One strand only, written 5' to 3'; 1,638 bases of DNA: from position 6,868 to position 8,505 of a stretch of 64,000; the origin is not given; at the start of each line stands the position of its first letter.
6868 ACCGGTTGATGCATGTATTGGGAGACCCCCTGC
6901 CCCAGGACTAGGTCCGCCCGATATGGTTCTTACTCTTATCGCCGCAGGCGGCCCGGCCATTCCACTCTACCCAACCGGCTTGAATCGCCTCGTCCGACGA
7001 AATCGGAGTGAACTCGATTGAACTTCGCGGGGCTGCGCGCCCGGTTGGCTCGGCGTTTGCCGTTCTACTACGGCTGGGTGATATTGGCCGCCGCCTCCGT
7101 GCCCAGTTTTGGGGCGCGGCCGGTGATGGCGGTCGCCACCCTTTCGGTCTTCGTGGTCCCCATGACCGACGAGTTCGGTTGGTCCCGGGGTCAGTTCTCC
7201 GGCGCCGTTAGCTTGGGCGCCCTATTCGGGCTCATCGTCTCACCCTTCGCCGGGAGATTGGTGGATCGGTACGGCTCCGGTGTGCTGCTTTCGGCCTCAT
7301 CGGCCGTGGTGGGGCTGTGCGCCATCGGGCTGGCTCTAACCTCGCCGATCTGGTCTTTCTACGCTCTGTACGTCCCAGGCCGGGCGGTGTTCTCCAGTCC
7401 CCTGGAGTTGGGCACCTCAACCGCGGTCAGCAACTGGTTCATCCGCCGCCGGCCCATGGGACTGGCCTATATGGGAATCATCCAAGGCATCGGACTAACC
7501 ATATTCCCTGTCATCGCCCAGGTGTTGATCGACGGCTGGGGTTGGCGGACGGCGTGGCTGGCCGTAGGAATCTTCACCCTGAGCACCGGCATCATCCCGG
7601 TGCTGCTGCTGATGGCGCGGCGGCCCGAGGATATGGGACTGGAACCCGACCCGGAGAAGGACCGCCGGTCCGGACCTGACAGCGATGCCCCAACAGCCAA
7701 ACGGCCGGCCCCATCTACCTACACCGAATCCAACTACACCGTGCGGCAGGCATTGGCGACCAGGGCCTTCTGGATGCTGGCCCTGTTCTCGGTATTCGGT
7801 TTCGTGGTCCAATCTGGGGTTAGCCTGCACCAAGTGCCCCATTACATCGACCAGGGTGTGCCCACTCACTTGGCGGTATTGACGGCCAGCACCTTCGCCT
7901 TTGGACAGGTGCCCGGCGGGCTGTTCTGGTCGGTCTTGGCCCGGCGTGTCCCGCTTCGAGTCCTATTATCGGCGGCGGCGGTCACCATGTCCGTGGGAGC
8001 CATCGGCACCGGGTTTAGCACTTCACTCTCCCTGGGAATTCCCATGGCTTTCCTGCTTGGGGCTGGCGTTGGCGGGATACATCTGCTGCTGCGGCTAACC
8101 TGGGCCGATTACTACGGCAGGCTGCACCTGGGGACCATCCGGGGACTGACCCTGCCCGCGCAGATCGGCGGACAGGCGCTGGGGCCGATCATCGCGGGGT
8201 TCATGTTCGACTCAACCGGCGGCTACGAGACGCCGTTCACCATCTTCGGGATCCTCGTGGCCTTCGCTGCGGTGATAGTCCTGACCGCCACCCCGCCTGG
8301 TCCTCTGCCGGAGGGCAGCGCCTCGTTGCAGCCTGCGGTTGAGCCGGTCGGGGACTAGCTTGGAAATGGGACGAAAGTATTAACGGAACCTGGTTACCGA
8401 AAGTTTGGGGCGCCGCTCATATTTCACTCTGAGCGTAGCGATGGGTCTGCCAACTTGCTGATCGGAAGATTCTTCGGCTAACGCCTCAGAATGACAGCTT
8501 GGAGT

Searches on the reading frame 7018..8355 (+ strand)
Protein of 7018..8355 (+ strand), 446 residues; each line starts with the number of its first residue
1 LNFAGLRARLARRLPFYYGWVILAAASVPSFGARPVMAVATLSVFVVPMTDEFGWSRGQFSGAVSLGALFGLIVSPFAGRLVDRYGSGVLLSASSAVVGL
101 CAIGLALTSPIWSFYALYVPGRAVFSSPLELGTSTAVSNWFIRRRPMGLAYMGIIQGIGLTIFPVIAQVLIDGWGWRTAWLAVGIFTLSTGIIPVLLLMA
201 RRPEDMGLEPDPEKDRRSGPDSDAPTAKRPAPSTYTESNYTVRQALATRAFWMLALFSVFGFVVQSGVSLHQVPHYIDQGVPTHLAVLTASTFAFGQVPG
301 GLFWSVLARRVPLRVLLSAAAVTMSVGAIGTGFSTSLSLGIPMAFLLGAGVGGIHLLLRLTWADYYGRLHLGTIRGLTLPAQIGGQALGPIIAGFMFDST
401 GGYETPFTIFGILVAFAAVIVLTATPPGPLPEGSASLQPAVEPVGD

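Call 37: search_protein_families(library=pfam, proteins=[window:7018-8355:+], max_evalue=0.00001)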
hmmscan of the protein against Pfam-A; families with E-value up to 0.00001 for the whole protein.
window:7018-8355:+ (446 aa): 1 family
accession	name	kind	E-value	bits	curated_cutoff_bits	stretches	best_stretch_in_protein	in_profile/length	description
PF07690.21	MFS_1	-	2.9e-38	132.1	33.4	2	37-269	10-221/347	Major Facilitator Superfamily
